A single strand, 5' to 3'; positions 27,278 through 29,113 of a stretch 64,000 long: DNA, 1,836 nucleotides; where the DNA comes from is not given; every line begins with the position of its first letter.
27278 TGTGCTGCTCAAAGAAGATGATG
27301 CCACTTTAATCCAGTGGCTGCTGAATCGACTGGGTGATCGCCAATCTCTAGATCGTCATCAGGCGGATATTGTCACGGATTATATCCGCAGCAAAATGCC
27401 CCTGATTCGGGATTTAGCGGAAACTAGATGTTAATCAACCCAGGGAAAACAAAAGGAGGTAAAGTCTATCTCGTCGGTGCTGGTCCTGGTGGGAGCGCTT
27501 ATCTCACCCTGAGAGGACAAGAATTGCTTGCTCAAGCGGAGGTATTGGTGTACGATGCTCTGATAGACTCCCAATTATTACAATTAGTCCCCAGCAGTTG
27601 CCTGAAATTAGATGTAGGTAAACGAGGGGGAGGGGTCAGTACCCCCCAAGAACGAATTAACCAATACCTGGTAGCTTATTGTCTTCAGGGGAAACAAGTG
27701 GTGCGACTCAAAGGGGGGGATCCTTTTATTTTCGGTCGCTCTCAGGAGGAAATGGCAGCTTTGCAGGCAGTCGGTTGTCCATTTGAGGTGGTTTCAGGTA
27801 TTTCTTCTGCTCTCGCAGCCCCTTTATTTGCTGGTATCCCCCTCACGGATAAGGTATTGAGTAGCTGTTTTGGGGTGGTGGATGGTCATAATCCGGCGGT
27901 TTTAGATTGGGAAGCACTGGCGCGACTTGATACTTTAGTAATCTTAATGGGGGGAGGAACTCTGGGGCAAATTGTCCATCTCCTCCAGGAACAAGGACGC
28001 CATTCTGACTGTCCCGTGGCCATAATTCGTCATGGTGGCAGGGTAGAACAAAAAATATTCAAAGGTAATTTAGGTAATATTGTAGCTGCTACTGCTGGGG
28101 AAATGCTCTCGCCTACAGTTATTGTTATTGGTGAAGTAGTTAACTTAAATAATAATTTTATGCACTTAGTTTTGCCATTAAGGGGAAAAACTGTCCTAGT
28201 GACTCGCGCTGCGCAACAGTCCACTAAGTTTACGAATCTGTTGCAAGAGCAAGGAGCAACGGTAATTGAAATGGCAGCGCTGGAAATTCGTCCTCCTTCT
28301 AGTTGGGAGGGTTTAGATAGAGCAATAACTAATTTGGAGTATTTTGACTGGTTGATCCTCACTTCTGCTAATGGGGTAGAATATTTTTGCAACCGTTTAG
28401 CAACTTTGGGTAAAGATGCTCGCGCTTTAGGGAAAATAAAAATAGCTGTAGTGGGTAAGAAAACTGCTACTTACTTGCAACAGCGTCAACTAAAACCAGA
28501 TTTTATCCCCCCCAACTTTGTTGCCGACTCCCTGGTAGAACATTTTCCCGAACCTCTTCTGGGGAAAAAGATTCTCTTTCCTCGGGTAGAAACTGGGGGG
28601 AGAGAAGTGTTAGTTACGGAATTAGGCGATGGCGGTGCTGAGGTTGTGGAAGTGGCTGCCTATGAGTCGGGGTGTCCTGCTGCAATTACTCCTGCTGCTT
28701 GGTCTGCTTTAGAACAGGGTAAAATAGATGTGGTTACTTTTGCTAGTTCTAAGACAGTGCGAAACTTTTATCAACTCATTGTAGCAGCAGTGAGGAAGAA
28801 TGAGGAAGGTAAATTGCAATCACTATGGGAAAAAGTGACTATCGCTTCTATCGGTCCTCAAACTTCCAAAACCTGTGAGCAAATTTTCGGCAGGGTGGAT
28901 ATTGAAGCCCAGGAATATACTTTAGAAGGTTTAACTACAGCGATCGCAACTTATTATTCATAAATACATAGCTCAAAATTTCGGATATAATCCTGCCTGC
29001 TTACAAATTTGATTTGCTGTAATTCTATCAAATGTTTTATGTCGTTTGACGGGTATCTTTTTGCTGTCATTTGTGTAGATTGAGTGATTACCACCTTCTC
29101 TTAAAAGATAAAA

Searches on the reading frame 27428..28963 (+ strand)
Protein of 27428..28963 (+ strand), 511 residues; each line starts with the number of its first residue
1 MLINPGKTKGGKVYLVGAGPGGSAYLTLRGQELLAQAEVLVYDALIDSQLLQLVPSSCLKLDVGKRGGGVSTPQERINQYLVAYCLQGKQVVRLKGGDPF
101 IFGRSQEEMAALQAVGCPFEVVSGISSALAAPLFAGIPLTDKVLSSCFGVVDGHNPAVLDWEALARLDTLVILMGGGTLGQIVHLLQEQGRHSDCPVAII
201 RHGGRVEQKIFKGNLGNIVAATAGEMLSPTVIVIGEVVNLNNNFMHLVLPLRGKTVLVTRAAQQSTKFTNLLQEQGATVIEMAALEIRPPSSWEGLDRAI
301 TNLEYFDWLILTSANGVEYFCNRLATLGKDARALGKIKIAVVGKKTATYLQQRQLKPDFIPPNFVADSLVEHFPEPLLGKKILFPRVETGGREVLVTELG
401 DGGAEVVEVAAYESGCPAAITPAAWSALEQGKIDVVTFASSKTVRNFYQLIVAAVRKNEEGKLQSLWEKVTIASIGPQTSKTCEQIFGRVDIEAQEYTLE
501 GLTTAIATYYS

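Call 47: find_encoding_contigs(protein=window:27428-28963:+, flank=3000, max_places=4)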
Protein window:27428-28963:+ (511 aa): 1 contig read that carries it; 1 place shown.
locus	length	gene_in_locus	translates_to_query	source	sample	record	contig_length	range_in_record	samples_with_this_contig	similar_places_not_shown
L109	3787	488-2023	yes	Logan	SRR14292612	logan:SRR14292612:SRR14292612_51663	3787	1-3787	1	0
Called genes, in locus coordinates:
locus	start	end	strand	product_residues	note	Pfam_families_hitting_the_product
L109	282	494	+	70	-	-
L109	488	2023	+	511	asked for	PF00590:TP_methylase, PF02602:HEM4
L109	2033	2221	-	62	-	PF07927:HicA_toxin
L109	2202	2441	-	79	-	PF21748:UPF0150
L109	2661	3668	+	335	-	PF01699:Na_Ca_ex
